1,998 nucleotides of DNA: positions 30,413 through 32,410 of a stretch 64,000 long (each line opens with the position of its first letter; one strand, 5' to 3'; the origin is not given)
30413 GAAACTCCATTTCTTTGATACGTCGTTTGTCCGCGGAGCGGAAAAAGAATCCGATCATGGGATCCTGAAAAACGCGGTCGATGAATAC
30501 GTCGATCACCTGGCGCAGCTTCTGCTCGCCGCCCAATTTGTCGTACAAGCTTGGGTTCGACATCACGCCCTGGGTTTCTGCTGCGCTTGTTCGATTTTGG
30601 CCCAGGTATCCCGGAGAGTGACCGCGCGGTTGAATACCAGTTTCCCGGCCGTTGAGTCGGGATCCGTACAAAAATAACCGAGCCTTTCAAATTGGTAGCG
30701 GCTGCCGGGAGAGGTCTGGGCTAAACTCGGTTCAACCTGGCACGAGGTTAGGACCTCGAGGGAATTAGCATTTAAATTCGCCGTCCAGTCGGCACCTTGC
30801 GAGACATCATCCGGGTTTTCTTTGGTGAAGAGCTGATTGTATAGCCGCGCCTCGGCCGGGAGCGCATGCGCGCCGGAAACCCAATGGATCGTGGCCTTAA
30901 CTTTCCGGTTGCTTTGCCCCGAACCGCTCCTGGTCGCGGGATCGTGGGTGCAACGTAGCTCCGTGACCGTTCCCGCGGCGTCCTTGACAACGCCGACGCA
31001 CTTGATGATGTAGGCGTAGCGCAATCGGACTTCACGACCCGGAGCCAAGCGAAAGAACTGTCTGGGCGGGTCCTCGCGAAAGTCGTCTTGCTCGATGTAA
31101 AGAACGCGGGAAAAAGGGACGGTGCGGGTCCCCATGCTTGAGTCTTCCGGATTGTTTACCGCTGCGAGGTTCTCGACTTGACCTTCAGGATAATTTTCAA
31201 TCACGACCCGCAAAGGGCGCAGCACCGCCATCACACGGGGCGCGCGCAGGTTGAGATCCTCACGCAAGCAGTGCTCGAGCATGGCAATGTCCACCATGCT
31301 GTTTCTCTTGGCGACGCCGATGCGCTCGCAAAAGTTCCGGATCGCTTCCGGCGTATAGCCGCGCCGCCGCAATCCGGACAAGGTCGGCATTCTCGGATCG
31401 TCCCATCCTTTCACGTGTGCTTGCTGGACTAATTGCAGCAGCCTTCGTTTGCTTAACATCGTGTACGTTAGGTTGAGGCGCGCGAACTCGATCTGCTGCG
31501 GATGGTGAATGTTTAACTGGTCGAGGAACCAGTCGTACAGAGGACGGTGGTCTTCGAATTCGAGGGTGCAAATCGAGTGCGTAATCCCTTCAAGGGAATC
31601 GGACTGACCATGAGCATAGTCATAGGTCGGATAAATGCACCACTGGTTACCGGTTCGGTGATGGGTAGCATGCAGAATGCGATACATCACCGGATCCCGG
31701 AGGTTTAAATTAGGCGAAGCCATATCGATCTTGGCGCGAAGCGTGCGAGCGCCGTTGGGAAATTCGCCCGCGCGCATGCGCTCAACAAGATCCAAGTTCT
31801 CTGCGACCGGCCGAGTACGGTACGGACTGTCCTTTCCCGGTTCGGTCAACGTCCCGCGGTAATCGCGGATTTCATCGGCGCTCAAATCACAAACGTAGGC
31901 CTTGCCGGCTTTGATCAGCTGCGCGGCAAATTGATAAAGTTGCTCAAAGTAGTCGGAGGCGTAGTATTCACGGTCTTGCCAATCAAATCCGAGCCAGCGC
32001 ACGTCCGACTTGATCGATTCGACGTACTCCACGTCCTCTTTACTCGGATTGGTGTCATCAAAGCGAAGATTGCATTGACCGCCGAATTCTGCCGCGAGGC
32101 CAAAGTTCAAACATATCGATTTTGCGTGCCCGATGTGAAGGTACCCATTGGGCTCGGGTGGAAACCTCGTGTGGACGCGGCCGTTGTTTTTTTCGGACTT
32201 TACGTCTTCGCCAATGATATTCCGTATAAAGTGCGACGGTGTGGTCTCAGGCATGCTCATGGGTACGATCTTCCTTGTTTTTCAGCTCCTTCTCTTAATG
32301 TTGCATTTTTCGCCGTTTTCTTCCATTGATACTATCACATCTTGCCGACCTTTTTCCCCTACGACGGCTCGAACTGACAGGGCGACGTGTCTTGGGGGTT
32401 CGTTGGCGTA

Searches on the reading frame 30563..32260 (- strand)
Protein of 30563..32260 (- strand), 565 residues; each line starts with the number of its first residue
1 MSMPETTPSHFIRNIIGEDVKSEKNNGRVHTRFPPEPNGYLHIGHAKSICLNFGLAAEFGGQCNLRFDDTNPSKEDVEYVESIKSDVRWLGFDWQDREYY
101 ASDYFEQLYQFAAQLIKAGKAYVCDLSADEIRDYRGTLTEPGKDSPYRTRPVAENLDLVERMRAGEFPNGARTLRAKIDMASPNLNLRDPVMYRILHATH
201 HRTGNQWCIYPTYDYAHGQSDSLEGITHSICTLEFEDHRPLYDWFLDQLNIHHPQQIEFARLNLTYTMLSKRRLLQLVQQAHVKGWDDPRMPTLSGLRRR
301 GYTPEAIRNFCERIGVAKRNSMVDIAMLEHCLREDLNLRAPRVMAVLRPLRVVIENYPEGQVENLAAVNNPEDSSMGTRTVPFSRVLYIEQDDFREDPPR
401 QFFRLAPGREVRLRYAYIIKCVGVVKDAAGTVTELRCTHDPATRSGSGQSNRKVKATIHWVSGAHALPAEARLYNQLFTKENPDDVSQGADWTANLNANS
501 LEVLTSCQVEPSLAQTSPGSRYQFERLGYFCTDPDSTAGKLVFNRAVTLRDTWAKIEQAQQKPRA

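Call 3: search_protein_families(library=ncbifam, proteins=[window:30563-32260:-])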
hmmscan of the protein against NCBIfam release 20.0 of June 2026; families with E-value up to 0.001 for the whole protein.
window:30563-32260:- (565 aa): 10 families
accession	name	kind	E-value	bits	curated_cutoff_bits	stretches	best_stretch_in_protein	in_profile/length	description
NF011291.0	PRK14703.1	equivalog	1.2e-264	880.3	681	1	8-562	12-565/769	glutamine--tRNA ligase/YqeY domain fusion protein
TIGR00440.1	glnS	equivalog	4.9e-228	758.3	425.8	1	29-555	1-524/524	glutamine--tRNA ligase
TIGR00463.1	gltX_arch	equivalog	3.2e-99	332.9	401.75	1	25-395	90-454/560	glutamate--tRNA ligase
NF003169.0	PRK04156.1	equivalog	1.9e-88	297.6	516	1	24-471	97-517/567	glutamate--tRNA ligase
TIGR00464.1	gltX_bact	equivalog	4.2e-24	85.3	289.95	1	29-319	2-276/470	glutamate--tRNA ligase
NF004315.1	PRK05710.1-4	equivalog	6.7e-20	71.6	250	1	31-149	1-122/274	tRNA glutamyl-Q(34) synthetase GluQRS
NF004314.0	PRK05710.1-3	equivalog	1.6e-14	54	256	1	27-136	5-114/297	tRNA glutamyl-Q(34) synthetase GluQRS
TIGR03838.1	queuosine_YadB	equivalog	1.5e-12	47.5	276.7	1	31-138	3-107/272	tRNA glutamyl-Q(34) synthetase GluQRS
NF004312.0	PRK05710.1-1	equivalog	2.2e-06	27.3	453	1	25-137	10-122/306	tRNA glutamyl-Q(34) synthetase GluQRS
NF004313.0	PRK05710.1-2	equivalog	3.3e-05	23.2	380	1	29-136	5-112/299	tRNA glutamyl-Q(34) synthetase GluQRS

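Call 4: search_protein_families(library=pfam, proteins=[window:30563-32260:-])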
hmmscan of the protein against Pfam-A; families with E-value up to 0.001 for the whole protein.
window:30563-32260:- (565 aa): 3 families
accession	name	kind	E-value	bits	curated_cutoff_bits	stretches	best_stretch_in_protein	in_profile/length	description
PF00749.27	tRNA-synt_1c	-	6e-110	367.5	23.4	1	29-337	2-313/314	tRNA synthetases class I (E and Q), catalytic domain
PF03950.23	tRNA-synt_1c_C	-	1.6e-30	105.6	23.9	1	340-440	1-91/91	tRNA synthetases class I (E and Q), anti-codon binding domain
PF20974.2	tRNA-synt_1c_C2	-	1.2e-22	80.7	23.9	1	457-533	1-69/69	tRNA synthetases class I (E and Q), anti-codon binding domain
